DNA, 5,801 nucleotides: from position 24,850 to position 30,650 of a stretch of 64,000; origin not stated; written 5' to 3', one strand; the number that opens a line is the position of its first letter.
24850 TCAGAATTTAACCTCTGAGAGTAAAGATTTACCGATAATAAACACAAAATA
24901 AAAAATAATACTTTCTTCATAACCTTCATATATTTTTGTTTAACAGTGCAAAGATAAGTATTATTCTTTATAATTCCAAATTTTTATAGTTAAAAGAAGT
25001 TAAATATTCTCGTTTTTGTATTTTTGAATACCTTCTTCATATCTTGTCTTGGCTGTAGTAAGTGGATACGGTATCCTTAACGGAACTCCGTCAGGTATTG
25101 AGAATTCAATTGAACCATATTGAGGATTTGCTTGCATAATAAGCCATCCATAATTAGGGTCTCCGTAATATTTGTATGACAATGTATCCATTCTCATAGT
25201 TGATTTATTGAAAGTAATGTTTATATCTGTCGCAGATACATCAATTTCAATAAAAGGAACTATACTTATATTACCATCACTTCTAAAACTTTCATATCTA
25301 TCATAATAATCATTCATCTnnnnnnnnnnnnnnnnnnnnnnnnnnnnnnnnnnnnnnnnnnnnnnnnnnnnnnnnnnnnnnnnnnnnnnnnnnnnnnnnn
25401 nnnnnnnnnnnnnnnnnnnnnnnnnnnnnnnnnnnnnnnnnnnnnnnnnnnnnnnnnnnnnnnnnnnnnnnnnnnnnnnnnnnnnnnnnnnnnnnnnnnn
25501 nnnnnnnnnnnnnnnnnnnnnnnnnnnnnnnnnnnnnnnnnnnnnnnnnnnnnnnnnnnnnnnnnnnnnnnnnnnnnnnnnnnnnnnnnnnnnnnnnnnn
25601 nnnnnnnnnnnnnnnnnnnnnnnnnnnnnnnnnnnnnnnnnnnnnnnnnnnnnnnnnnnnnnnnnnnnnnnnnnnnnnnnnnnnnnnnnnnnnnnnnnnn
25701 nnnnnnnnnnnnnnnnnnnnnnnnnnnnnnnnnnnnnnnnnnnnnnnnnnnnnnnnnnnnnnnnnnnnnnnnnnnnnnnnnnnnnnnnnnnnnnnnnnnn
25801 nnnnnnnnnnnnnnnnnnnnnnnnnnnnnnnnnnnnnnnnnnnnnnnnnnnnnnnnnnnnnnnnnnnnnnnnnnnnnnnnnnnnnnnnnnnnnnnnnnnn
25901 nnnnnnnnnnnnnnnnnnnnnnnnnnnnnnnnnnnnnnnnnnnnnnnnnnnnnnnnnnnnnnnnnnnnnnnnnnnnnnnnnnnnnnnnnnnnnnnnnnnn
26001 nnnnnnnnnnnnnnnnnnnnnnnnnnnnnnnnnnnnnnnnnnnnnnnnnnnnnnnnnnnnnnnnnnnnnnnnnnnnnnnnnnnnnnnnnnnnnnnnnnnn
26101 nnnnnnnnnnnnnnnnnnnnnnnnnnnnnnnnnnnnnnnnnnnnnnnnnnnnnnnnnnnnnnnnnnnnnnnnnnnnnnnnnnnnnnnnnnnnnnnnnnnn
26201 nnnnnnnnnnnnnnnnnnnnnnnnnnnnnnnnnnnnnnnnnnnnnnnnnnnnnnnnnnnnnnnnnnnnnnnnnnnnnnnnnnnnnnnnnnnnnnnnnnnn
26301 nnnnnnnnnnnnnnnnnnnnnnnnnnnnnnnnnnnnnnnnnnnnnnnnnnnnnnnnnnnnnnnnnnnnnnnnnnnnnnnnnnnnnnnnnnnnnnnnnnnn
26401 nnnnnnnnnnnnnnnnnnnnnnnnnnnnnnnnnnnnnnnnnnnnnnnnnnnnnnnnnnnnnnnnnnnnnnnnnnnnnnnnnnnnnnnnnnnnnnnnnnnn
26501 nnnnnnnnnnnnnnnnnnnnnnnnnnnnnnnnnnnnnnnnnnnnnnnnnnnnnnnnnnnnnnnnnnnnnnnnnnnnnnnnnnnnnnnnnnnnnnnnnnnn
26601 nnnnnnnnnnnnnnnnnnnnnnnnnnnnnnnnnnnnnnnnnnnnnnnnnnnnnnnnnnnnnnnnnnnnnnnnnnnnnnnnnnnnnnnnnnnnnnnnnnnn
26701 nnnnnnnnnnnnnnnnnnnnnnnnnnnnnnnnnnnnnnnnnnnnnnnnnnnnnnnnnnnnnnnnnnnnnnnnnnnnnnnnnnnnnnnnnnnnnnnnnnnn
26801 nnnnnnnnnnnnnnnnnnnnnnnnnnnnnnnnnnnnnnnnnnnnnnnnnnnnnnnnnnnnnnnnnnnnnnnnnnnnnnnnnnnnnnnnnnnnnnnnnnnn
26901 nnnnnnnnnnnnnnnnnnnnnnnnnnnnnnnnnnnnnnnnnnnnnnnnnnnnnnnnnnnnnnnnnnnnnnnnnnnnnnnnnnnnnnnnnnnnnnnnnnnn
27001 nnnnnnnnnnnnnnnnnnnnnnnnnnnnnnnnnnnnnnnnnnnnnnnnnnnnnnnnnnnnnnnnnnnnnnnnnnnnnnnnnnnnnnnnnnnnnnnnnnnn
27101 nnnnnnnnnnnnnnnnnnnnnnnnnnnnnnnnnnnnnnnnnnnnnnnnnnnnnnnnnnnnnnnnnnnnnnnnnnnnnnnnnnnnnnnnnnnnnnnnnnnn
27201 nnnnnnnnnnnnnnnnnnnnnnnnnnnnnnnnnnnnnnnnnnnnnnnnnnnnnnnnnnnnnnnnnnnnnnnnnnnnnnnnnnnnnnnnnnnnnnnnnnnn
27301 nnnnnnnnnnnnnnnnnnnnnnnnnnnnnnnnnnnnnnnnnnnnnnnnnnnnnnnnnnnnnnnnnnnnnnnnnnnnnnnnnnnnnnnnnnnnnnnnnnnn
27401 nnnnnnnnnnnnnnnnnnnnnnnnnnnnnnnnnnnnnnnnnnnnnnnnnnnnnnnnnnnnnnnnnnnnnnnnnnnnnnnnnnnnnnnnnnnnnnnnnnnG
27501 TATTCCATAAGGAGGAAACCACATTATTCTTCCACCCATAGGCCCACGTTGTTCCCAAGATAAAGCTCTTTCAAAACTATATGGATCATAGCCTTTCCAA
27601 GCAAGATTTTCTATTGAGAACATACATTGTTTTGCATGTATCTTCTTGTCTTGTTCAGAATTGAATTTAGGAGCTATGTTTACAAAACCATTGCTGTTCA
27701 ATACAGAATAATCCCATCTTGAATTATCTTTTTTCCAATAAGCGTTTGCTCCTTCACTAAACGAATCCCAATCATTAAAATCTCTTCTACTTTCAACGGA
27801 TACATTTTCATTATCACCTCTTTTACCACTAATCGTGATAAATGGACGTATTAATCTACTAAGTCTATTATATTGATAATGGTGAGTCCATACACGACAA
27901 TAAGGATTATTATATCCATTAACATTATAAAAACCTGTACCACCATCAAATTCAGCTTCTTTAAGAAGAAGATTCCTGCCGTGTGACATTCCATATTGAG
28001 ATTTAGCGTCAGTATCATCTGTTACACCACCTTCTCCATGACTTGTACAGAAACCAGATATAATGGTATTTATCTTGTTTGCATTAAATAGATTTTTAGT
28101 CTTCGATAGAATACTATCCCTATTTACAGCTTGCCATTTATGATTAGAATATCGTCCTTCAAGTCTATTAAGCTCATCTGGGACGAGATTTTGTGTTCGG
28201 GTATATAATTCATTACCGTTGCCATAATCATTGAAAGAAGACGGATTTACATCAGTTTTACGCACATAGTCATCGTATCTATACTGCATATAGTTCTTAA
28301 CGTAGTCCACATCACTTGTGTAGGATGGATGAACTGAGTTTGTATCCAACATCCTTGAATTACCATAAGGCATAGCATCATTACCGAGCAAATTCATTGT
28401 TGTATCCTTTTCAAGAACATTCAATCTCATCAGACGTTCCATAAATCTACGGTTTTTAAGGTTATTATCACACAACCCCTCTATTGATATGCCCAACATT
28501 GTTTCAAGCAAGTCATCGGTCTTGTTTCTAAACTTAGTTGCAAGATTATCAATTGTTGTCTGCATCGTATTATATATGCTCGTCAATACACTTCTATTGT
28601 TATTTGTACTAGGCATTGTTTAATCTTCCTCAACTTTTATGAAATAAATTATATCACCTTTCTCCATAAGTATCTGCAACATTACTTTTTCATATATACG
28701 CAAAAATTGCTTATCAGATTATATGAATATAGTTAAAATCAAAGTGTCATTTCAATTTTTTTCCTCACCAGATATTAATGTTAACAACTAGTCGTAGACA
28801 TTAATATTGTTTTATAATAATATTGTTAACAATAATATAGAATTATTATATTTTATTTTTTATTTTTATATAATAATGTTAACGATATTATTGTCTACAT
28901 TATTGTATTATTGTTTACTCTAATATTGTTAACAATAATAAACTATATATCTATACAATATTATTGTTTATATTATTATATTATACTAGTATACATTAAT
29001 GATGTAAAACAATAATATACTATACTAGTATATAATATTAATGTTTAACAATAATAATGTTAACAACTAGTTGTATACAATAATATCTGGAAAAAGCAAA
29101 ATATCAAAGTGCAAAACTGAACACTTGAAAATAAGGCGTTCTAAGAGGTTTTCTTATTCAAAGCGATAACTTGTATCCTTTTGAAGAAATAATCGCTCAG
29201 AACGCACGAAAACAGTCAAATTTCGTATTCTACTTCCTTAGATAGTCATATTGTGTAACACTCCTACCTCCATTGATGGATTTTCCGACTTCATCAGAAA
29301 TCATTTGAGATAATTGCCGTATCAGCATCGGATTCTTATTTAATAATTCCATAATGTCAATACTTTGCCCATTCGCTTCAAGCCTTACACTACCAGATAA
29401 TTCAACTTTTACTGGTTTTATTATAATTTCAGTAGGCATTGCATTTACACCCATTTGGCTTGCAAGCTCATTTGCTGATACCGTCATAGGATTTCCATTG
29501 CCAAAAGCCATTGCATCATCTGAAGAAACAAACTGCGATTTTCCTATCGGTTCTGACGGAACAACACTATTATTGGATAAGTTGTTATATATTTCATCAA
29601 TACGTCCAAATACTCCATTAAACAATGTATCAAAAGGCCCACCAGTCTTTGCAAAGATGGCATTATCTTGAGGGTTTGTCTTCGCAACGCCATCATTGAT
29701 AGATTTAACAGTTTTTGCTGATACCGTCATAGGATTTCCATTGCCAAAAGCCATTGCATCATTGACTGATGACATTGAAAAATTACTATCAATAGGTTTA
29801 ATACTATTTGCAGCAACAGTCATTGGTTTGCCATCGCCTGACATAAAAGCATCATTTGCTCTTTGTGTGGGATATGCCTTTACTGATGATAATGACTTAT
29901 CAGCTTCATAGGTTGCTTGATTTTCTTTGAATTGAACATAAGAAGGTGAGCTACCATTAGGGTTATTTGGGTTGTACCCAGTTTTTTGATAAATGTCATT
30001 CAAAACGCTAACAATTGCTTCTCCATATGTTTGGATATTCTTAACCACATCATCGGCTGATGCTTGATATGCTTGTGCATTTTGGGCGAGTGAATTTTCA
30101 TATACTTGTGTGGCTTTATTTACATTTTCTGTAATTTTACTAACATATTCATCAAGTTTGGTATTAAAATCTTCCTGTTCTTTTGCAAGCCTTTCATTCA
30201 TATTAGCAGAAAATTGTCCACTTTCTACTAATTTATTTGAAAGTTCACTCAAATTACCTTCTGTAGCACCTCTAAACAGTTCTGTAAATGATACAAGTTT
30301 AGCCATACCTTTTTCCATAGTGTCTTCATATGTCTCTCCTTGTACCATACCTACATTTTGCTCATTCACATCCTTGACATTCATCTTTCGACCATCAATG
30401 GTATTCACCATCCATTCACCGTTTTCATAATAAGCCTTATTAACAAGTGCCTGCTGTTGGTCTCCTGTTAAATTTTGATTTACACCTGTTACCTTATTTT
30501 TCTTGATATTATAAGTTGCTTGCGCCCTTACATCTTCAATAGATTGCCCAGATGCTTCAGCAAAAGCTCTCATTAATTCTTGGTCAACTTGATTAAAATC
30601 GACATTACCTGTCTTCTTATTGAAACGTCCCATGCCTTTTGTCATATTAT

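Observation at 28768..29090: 323-bp quasi-palindromic noncoding element packed with short repeats, splitting the tail operon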

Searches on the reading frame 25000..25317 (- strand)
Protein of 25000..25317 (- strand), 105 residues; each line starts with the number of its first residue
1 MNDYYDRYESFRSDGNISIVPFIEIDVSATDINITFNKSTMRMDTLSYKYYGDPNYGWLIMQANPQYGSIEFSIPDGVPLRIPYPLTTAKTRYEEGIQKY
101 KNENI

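Call 8: search_protein_families(library=phrogs, proteins=[window:25000-25317:-])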
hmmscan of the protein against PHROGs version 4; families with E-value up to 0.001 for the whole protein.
window:25000-25317:- (105 aa): 2 families
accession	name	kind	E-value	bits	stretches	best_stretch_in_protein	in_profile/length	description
phrog_7145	-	tail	1.8e-06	29.1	1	25-84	32-93/108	baseplate wedge subunit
phrog_46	-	tail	1.9e-06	28.9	1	33-91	8-66/130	baseplate hub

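Call 9: search_protein_families(library=pfam, proteins=[window:25000-25317:-])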
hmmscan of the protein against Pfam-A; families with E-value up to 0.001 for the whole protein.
window:25000-25317:- (105 aa): 0 families

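Call 60: find_encoding_contigs(protein=window:25000-25317:-, flank=6000, max_places=10)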
Protein window:25000-25317:- (105 aa): 12 contigs read that carry it; 4 places shown.
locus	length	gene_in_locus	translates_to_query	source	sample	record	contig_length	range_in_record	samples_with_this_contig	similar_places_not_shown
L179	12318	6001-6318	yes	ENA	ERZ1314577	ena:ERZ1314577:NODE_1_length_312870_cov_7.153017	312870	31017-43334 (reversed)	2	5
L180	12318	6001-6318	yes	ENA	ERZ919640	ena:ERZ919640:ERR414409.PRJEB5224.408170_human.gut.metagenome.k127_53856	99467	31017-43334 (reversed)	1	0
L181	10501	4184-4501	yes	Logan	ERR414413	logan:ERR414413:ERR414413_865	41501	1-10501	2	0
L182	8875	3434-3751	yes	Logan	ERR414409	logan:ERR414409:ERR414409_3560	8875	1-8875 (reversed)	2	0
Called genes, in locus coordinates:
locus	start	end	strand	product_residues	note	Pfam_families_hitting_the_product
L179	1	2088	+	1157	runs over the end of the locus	-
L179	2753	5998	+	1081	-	-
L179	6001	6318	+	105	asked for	-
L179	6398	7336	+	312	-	-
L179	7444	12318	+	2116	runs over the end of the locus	-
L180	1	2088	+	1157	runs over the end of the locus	-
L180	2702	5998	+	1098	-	-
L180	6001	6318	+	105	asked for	-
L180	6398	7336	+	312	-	-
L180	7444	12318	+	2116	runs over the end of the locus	-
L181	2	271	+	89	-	?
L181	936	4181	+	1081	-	-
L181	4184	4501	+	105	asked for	-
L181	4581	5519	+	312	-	-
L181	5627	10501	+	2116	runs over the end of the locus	-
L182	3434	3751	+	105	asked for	-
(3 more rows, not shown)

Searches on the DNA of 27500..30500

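Call 6: search_rna_families(source=window, start=27500, end=30500, threshold=evalue, max_evalue=1)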
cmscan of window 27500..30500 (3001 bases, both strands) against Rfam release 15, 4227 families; matches with E-value up to 1: 2.
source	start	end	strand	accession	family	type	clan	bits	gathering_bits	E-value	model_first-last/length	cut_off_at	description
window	28958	28994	+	RF01378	CRISPR-DR65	Gene; CRISPR;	-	24.5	43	0.64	1-37/37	no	CRISPR RNA direct repeat element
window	29379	29443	-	RF03464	mir-465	Gene; miRNA;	CL00136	21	65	0.63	1-79/79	no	mir-465 microRNA precursor family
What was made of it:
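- On Described RNA family (Rfam): Best match is CRISPR-DR65 at 24.5 bits against a gathering score of 43, E = 0.64 (call 6).
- No Rfam family reaches its gathering score (call 6).
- Tried and rejected: Rfam scan of 27.5-30.5 kb: only two sub-threshold chance matches (call 6).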

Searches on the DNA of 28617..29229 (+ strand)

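Call 5: search_dna_similar(query=window:28617-29229:+, collection=phages, mode=distant, max_rows=40)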
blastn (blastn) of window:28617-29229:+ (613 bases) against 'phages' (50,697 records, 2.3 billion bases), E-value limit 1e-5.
Records with a match: 1; places in all: 1; records where one place covers at least 80% of the query: 0.
Best place of each record, by identity: 60-80% 1.
By first word of the organism name: crAssphage 1.
By host as written in the record: - 1.
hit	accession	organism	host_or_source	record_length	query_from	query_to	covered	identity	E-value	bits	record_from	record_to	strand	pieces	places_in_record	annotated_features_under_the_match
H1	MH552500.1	crAssphage sp. isolate ctcc615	mouse tissue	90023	305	424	20%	76.0%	2e-6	59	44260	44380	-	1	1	hypothetical protein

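Call 45: get_annotated_region(hit=H1, flank=2500)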
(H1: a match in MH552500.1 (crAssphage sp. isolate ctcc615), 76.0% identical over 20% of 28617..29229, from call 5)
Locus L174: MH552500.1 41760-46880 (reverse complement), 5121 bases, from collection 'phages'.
description: MAG: CrAssphage sp. isolate ctcc615, complete genome.
organism: crAssphage sp. isolate ctcc615 (NCBI taxid 2989853)
taxonomy: Viruses; Duplodnaviria; Heunggongvirae; Uroviricota; Caudoviricetes; Crassvirales; Intestiviridae; Obtuvirinae; Wotdevirus; Wotdevirus murinus
host: -; source: mouse tissue; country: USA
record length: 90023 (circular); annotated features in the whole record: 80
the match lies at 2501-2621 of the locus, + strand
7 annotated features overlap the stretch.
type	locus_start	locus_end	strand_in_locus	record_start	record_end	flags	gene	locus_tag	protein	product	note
CDS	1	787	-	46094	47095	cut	-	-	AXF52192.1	putative PD-(D/E)XK superfamily nuclease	-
CDS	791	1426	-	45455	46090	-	-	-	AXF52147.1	hypothetical protein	-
CDS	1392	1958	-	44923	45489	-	-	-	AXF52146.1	hypothetical protein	-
CDS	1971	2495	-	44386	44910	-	-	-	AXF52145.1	hypothetical protein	No HHBLITS hits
CDS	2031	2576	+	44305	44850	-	-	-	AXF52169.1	hypothetical protein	No HHBLITS hits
CDS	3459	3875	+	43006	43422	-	-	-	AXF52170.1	hypothetical protein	No HHBLITS hits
CDS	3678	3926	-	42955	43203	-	-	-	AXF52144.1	hypothetical protein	No HHBLITS hits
